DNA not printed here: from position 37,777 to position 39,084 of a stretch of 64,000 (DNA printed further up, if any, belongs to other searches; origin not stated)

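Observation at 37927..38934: TupA tungstate-binding lipoprotein appears circularly permuted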

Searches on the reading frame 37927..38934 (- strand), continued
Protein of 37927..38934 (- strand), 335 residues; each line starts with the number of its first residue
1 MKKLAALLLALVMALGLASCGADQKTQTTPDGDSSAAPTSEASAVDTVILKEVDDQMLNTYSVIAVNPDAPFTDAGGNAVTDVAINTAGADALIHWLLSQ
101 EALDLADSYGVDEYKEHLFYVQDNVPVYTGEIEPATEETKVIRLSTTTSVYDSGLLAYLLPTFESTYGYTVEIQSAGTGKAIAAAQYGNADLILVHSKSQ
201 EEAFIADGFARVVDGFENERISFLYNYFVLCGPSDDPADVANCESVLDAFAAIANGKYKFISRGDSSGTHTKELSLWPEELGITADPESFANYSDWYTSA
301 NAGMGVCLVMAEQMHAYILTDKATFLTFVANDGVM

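Call 46: list_cluster_members(proteins=[P0125, P0152, P0272, P0150, P0249, P0145, P0147, P0141, P0158, P0130])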
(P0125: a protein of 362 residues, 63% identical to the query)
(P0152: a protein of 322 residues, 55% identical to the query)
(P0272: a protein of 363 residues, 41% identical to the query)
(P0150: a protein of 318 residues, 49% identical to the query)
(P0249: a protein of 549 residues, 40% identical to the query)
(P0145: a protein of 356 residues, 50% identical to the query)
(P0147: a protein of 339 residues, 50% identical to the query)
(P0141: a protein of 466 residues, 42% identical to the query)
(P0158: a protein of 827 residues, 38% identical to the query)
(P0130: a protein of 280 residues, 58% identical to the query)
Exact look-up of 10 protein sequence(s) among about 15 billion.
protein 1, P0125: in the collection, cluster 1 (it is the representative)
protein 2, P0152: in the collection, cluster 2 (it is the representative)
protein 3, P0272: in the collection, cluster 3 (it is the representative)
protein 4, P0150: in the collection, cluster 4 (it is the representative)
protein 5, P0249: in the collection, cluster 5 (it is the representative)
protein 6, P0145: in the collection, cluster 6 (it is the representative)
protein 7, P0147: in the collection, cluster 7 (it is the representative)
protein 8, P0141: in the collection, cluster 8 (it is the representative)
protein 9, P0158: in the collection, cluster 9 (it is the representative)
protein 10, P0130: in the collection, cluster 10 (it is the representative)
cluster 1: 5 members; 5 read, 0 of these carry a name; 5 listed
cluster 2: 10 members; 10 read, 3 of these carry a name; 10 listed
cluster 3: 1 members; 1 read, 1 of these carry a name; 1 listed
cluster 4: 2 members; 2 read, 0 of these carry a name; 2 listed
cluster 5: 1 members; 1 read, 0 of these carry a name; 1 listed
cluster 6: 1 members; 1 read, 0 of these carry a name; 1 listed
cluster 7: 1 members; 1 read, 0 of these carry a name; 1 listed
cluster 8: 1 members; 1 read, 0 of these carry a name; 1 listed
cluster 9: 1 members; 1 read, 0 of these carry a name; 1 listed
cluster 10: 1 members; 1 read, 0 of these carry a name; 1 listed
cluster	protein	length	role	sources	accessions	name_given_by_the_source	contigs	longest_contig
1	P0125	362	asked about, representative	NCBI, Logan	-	-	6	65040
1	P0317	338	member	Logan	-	-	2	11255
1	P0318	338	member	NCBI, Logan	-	-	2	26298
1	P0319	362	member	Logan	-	-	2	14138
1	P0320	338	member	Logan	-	-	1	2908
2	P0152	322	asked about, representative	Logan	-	-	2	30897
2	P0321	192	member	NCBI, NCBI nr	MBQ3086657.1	MAG: substrate-binding domain-containing protein [Clostridia bacterium] | substrate-binding domain-containing protein [Clostridia bacterium]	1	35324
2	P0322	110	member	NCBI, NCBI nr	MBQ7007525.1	MAG: substrate-binding domain-containing protein, partial [Oscillospiraceae bacterium] | substrate-binding domain-containing protein [Oscillospiraceae bacterium]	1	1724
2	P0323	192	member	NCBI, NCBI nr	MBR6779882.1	MAG: substrate-binding domain-containing protein [Clostridia bacterium] | substrate-binding domain-containing protein [Clostridia bacterium]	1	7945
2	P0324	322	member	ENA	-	-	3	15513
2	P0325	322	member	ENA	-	-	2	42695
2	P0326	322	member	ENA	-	-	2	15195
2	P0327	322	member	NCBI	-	-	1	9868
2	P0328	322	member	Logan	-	-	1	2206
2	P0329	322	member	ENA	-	-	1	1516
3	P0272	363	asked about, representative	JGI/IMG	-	ABC-type tungstate transport system permease subunit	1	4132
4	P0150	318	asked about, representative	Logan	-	-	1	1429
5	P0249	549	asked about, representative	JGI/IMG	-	-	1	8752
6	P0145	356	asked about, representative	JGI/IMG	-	-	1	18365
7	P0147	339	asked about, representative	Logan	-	-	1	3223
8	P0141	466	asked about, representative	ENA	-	-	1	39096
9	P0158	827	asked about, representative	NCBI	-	-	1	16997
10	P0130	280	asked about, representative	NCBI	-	-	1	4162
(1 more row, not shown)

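Call 48: find_encoding_contigs(protein=window:37927-38934:-, flank=3000, max_places=4)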
Protein window:37927-38934:- (335 aa): 1 contig read that carries it; 1 place shown.
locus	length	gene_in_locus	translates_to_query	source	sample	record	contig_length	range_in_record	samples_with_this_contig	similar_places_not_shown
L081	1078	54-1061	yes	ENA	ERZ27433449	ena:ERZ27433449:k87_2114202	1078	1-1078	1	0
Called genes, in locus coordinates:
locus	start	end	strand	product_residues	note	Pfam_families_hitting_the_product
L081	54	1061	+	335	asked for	PF12849:PBP_like_2, PF13531:SBP_bac_11 (weak)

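Call 53: search_protein_families(library=pfam, proteins=[L039:1035-1556:+, L039:1553-2503:+, L039:2506-2985:+, L039:2892-3920:+, L039:6624-8639:+, L044:6497-7600:+, L044:7572-8186:+, L044:1680-3443:+, L044:90-1646:+], max_evalue=0.00001)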
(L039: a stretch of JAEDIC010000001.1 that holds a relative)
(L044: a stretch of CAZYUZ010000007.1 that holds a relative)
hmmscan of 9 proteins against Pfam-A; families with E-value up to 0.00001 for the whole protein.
L039:1035-1556:+ (173 aa): 0 families

L039:1553-2503:+ (316 aa): 2 families
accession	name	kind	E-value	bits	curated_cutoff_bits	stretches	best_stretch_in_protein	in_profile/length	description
PF04055.27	Radical_SAM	-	4.1e-31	108.8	29.5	1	15-175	2-165/166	Radical SAM superfamily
PF06463.18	Mob_synth_C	-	5.5e-25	88.2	37.4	1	181-293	1-123/128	Molybdenum Cofactor Synthesis C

L039:2506-2985:+ (159 aa): 1 family
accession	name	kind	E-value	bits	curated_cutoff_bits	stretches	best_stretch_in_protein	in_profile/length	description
PF01967.27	MoaC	-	1.1e-57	194.2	27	1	15-150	1-136/136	MoaC family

L039:2892-3920:+ (342 aa): 2 families
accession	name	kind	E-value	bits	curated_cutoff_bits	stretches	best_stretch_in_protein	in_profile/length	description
PF00994.29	MoCF_biosynth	-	2.8e-31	108.6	26.6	1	38-178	1-140/144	Probable molybdopterin binding domain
PF03473.23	MOSC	-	3.3e-10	40.5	22.7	1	232-338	3-120/120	MOSC domain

L039:6624-8639:+ (671 aa): 0 families

L044:6497-7600:+ (367 aa): 1 family
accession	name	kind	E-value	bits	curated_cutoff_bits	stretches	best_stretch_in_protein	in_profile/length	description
PF02634.21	FdhD-NarQ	-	9.3e-40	137.3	27.2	1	227-360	99-232/237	FdhD/NarQ family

L044:7572-8186:+ (204 aa): 1 family
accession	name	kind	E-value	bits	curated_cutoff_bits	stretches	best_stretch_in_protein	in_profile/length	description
PF12804.13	NTP_transf_3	-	6.3e-30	104.9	27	1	17-162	2-147/160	MobA-like NTP transferase domain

L044:1680-3443:+ (587 aa): 15 families
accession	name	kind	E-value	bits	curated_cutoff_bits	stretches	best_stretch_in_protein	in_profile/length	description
PF02906.19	Fe_hyd_lg_C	-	1.6e-89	300.2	22.1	1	237-519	2-245/245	Iron only hydrogenase large subunit, C-terminal domain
PF02256.22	Fe_hyd_SSU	-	8.1e-23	80.7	24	1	531-582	5-56/56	Iron hydrogenase small subunit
PF13510.11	Fer2_4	-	2.1e-16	60.2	22.8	1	13-89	4-81/82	2Fe-2S iron-sulfur cluster binding domain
PF00037.32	Fer4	-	2.6e-09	36.9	21.1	1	201-218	6-23/24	4Fe-4S binding domain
PF12838.12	Fer4_7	-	7.4e-09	36.4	27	1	157-217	1-52/52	4Fe-4S dicluster domain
PF10588.14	NADH-G_4Fe-4S_3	-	1.2e-08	34.8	27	1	96-127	1-31/40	NADH-ubiquinone oxidoreductase-G iron-sulfur binding region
PF13237.11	Fer4_10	-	1.7e-08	34.7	25.5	1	151-214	2-53/53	4Fe-4S dicluster domain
PF00111.32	Fer2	-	2.8e-08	34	21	1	16-79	2-76/77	2Fe-2S iron-sulfur cluster binding domain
PF12837.12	Fer4_6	-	6.5e-08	32.6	25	0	200-218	6-24/24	4Fe-4S binding domain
PF13187.11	Fer4_9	-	1.4e-07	31.8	27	1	157-217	1-51/52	4Fe-4S dicluster domain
PF13183.11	Fer4_8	-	1.6e-07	32.2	27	1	155-216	2-67/68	4Fe-4S dicluster domain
PF25160.1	LdpA_Fe-S-bd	-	4.8e-07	29.9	27.6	0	196-220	21-45/49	LdpA Fe-S cluster-binding domain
PF13534.11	Fer4_17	-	9.2e-07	29.8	22.2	1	157-216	1-59/61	4Fe-4S dicluster domain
PF14697.11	Fer4_21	-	3e-06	27.7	35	1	154-217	4-56/59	4Fe-4S dicluster domain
PF12797.12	Fer4_2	-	4e-06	26.9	24.5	0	150-169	2-21/22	4Fe-4S binding domain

L044:90-1646:+ (518 aa): 13 families
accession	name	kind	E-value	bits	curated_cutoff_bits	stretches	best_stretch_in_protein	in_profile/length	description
PF02906.19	Fe_hyd_lg_C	-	2.2e-92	309.6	22.1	1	168-450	2-245/245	Iron only hydrogenase large subunit, C-terminal domain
PF02256.22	Fe_hyd_SSU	-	7.2e-22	77.6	24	1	461-513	4-56/56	Iron hydrogenase small subunit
PF00037.32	Fer4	-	4.5e-10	39.3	21.1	1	130-150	4-24/24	4Fe-4S binding domain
PF10588.14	NADH-G_4Fe-4S_3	-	7.6e-09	35.4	27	1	31-64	5-37/40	NADH-ubiquinone oxidoreductase-G iron-sulfur binding region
PF12838.12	Fer4_7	-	8.1e-09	36.3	27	1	88-148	1-52/52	4Fe-4S dicluster domain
PF13237.11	Fer4_10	-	1.3e-08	35.1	25.5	0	131-150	6-27/53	4Fe-4S dicluster domain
PF13484.11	Fer4_16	-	2.6e-07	31.7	30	0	134-156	2-25/66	4Fe-4S double cluster binding domain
PF12797.12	Fer4_2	-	4.8e-07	29.8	24.5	0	81-100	2-21/22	4Fe-4S binding domain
PF14697.11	Fer4_21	-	4.9e-07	30.2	35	1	86-149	5-57/59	4Fe-4S dicluster domain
PF13187.11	Fer4_9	-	1.2e-06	28.9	27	1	88-149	1-52/52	4Fe-4S dicluster domain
PF25160.1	LdpA_Fe-S-bd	-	2.7e-06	27.5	27.6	0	130-152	24-46/49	LdpA Fe-S cluster-binding domain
PF12837.12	Fer4_6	-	3.4e-06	27.2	25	0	133-149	8-24/24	4Fe-4S binding domain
PF13183.11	Fer4_8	-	5.9e-06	27.2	27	0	86-146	2-66/68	4Fe-4S dicluster domain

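Call 54: find_homologous_proteins(query=P0130, max_evalue=1e-20)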
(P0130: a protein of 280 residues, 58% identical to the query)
Query P0130 (280 aa): 6532 proteins with E <= 1e-20 among 8000 candidates; the best 120 are listed.
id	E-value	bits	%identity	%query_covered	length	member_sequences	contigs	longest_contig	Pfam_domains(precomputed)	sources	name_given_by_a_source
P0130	2.3e-182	622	100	100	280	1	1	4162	PF13531.12,PF12849.13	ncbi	-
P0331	7.0e-150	516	88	94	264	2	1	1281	PF13531.12,PF12849.13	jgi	-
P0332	2.7e-134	465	77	98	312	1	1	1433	PF13531.12,PF12849.13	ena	-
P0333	2.6e-128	445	70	100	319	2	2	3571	PF13531.12,PF12849.13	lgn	-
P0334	1.2e-112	394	65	98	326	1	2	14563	PF13531.12,PF12849.13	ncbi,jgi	jgi:tungstate transport system substrate-binding protein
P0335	1.5e-112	393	67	99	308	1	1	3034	PF13531.12,PF12849.13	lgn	-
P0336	6.9e-112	391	67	99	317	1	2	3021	PF13531.12,PF12849.13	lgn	-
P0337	1.3e-110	387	64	98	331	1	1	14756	PF13531.12,PF12849.13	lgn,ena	-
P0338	1.6e-110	387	64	98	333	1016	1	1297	PF13531.12,PF12849.13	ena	-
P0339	2.4e-110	386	64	98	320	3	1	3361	PF13531.12,PF12849.13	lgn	-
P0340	1.8e-109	383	64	99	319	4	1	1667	PF13531.12,PF12849.13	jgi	-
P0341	2.4e-109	383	64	100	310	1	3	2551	PF13531.12,PF12849.13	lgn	-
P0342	2.9e-109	383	64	98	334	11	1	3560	PF12849.13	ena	-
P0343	3.6e-109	382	64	99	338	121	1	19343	PF13531.12,PF12849.13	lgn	-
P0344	6.9e-109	381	63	98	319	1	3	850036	PF13531.12,PF12849.13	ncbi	-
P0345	1.4e-108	380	63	98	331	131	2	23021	PF13531.12,PF12849.13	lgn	-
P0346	1.9e-108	380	65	98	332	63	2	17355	PF13531.12,PF12849.13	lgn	-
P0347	4.8e-108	379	63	98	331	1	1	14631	PF13531.12,PF12849.13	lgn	-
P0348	7.0e-108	378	64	98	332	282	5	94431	PF13531.12,PF12849.13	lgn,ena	-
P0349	8.0e-107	375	64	98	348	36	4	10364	PF13531.12,PF12849.13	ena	-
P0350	1.6e-106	374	64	98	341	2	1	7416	PF13531.12,PF12849.13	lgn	-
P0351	1.7e-106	373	62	98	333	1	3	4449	PF13531.12,PF12849.13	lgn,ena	-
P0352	3.4e-106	372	62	98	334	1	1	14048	PF13531.12,PF12849.13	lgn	-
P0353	8.4e-106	371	61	98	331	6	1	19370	PF13531.12,PF12849.13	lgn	-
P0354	9.5e-106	371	62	98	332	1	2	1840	PF13531.12,PF12849.13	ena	-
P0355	9.8e-106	371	64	98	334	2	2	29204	PF13531.12,PF12849.13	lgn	-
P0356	1.4e-105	370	63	99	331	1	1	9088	PF13531.12,PF12849.13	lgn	-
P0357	4.5e-105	369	63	98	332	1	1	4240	PF13531.12,PF12849.13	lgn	-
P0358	5.1e-105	369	60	96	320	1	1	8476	PF13531.12,PF12849.13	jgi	jgi:tungstate transport system substrate-binding protein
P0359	5.3e-105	369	62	99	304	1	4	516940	PF13531.12,PF12849.13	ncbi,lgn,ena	-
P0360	1.1e-104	368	63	98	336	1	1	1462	PF13531.12,PF12849.13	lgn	-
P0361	1.1e-104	368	61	99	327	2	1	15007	PF13531.12,PF12849.13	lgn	-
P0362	1.4e-104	367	61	98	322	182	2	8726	PF13531.12,PF12849.13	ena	-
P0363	1.5e-104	367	60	99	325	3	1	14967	PF13531.12,PF12849.13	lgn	-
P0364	4.3e-104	366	62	98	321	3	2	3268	PF13531.12,PF12849.13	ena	-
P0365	4.5e-104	366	-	-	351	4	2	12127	PF13531.12,PF12849.13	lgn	-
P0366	7.9e-104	365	61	98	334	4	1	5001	PF13531.12,PF12849.13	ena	-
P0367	8.8e-104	365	60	98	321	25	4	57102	PF13531.12,PF12849.13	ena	-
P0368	1.1e-103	364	60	99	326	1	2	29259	PF13531.12,PF12849.13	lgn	-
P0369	1.9e-103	363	61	99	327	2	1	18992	PF13531.12,PF12849.13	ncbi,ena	-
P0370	4.3e-103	362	61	98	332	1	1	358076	PF13531.12,PF12849.13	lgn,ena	-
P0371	4.6e-103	362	61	98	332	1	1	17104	PF13531.12,PF12849.13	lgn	-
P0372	5.0e-103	362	60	99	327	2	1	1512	PF13531.12,PF12849.13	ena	-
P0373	6.2e-103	362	61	98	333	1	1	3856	PF13531.12,PF12849.13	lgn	-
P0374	6.7e-103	362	60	99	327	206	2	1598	PF13531.12,PF12849.13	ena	-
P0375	7.8e-103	361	61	98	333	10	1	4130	PF13531.12,PF12849.13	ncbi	-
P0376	8.2e-103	361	60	99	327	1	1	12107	PF13531.12,PF12849.13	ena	-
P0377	1.3e-102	361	60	99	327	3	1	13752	PF13531.12,PF12849.13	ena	-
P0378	1.6e-102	360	61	98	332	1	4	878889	PF13531.12,PF12849.13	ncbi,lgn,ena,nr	ncbi:MAG TPA: tungsten ABC transporter substrate-binding protein [Clostridiales bacterium]|nr:tungst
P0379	1.6e-102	360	61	98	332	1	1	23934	PF13531.12,PF12849.13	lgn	-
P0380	1.6e-102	360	61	98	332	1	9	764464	PF13531.12,PF12849.13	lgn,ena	-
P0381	1.6e-102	360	61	98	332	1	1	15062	PF13531.12,PF12849.13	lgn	-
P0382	1.6e-102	360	61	98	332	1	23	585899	PF13531.12,PF12849.13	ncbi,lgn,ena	-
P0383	1.6e-102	360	61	98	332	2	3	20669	PF13531.12,PF12849.13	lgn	-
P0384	1.6e-102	360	61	98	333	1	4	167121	PF13531.12,PF12849.13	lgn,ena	-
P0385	1.6e-102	360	61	98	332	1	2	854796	PF13531.12,PF12849.13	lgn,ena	-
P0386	1.8e-102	360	61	98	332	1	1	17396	PF13531.12,PF12849.13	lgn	-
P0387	2.1e-102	360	61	98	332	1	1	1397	PF13531.12,PF12849.13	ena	-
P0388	2.8e-102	360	60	98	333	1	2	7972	PF13531.12,PF12849.13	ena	-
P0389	3.0e-102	360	61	98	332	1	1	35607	PF13531.12,PF12849.13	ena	-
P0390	4.6e-102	359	60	98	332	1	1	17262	PF13531.12,PF12849.13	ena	-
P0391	5.8e-102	359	60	98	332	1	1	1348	PF13531.12,PF12849.13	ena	-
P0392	6.1e-102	359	61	98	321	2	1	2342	PF13531.12,PF12849.13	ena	-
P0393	7.6e-102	358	60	98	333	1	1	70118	PF13531.12,PF12849.13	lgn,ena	-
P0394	8.2e-102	358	61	98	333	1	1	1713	PF13531.12,PF12849.13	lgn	-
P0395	8.2e-102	358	60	98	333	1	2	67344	PF13531.12,PF12849.13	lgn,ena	-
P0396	9.4e-102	358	61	98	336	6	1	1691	PF13531.12,PF12849.13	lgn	-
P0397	1.6e-101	357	60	99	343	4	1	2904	PF13531.12,PF12849.13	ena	-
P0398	5.0e-101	356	61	98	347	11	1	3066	PF13531.12,PF12849.13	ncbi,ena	-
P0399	9.7e-101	355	59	99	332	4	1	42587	PF13531.12,PF12849.13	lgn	-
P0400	1.3e-100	354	61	98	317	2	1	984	PF13531.12,PF12849.13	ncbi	-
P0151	1.4e-100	354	58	99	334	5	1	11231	PF13531.12,PF12849.13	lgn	-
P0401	1.7e-100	354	61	99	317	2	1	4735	PF13531.12,PF12849.13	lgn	-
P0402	5.1e-100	352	58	98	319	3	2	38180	PF13531.12,PF12849.13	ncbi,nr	ncbi:MAG: substrate-binding domain-containing protein [Clostridia bacterium]|nr:substrate-binding do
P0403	6.2e-100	352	-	-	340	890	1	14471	PF13531.12,PF12849.13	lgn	-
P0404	1.1e-99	351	59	98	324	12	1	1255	PF13531.12,PF12849.13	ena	-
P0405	1.3e-98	348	58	99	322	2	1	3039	PF12849.13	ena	-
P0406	1.7e-98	347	59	98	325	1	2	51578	PF13531.12,PF12849.13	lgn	-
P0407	1.8e-98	347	57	99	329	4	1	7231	PF12849.13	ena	-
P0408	2.8e-98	347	60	98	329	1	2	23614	PF13531.12,PF12849.13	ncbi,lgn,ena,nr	ncbi:MAG: substrate-binding domain-containing protein [Clostridia bacterium]|nr:substrate-binding do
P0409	3.0e-98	346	58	99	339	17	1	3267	PF13531.12,PF12849.13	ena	-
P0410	4.5e-98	346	58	98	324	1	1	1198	PF13531.12,PF12849.13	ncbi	-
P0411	4.6e-98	346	59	98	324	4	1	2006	PF13531.12,PF12849.13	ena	-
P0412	5.4e-98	346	59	98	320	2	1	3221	PF13531.12,PF12849.13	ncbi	ncbi:MAG: substrate-binding domain-containing protein, partial [Clostridia bacterium]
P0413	1.3e-97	344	58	98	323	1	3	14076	PF13531.12,PF12849.13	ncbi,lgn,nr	ncbi:MAG: substrate-binding domain-containing protein [Clostridia bacterium]|nr:substrate-binding do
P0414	2.7e-97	343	58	99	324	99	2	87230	PF13531.12,PF12849.13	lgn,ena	-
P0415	3.8e-97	343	58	98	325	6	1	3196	PF13531.12,PF12849.13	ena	-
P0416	6.1e-97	342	60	98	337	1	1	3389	PF13531.12,PF12849.13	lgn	-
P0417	8.5e-97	342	58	98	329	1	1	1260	PF13531.12,PF12849.13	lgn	-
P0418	8.7e-97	342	57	98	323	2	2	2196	PF13531.12,PF12849.13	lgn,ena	-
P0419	1.1e-96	341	58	98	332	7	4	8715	PF13531.12,PF12849.13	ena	-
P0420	1.7e-96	341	58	98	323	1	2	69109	PF13531.12,PF12849.13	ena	-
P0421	2.3e-96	340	58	98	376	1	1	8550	PF13531.12,PF12849.13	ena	-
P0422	4.5e-96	339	63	69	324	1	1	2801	PF13531.12,PF12849.13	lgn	-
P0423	5.4e-96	339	59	98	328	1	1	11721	PF13531.12,PF12849.13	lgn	-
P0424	6.7e-96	339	59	98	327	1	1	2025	PF13531.12,PF12849.13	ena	-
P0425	8.6e-96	338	57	98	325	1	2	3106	PF13531.12,PF12849.13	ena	-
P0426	4.0e-95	336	61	98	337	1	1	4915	PF13531.12,PF12849.13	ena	-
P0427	1.6e-94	334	57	98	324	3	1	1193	PF13531.12,PF12849.13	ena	-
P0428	6.8e-94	332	59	99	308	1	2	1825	PF13531.12,PF12849.13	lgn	-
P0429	1.2e-93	331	63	81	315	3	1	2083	PF13531.12,PF12849.13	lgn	-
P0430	1.9e-93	331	59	68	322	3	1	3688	PF12849.13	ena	-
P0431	4.4e-93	329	59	94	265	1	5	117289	PF13531.12,PF12849.13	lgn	-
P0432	2.3e-92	327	62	68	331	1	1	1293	PF13531.12,PF12849.13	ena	-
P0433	8.8e-92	325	63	68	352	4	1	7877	PF13531.12,PF12849.13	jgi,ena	-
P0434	1.3e-91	325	63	68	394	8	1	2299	PF13531.12,PF12849.13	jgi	-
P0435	1.3e-91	325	56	98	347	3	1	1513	PF13531.12,PF12849.13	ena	-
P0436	2.2e-91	324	62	68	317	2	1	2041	PF13531.12,PF12849.13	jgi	-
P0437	5.5e-91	323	65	68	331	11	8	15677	PF13531.12,PF12849.13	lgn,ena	-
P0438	6.3e-91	322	56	98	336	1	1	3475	PF13531.12,PF12849.13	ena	-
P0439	7.9e-91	322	63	68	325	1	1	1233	PF13531.12,PF12849.13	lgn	-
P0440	7.9e-91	322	57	99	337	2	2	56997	PF13531.12,PF12849.13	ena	-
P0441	9.9e-91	322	62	68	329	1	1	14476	PF13531.12,PF12849.13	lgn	-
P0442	1.0e-90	322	62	68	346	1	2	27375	PF13531.12,PF12849.13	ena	-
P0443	1.3e-90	321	56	98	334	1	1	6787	PF13531.12,PF12849.13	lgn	-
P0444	3.0e-90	320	58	71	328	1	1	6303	PF13531.12,PF12849.13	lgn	-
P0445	3.8e-90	320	61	68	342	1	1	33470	PF13531.12,PF12849.13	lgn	-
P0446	4.9e-90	319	60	68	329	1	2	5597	PF13531.12,PF12849.13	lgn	-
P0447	6.6e-90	319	62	68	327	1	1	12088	PF13531.12,PF12849.13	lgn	-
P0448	1.0e-89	318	62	68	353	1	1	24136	PF13531.12,PF12849.13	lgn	-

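Call 58: find_encoding_contigs(protein=P0403, flank=6000, max_places=3)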
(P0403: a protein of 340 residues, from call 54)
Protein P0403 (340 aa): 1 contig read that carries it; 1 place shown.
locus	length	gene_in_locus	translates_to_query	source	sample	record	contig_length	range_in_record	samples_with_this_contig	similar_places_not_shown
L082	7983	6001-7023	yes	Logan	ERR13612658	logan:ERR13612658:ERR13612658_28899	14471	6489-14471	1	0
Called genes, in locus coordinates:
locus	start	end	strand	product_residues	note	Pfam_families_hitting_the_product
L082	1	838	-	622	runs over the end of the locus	PF03453:MoeA_N, PF00994:MoCF_biosynth, PF03454:MoeA_C, PF12727:PBP_like, PF12974:Phosphonate-bd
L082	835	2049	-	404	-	PF03453:MoeA_N, PF00994:MoCF_biosynth, PF03454:MoeA_C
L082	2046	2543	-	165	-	PF00994:MoCF_biosynth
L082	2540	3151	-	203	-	PF00899:ThiF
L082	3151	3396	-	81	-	PF02597:ThiS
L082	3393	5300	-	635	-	PF02730:AFOR_N, PF01314:AFOR_C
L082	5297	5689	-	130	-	PF12837:Fer4_6 (weak), PF13237:Fer4_10, PF12838:Fer4_7 (weak), PF13187:Fer4_9, PF00037:Fer4 (weak), PF14697:Fer4_21, PF12838:Fer4_7 (weak), PF13187:Fer4_9, +10 more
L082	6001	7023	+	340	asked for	PF12849:PBP_like_2, PF13531:SBP_bac_11 (weak)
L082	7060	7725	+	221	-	PF00528:BPD_transp_1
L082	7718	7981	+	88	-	?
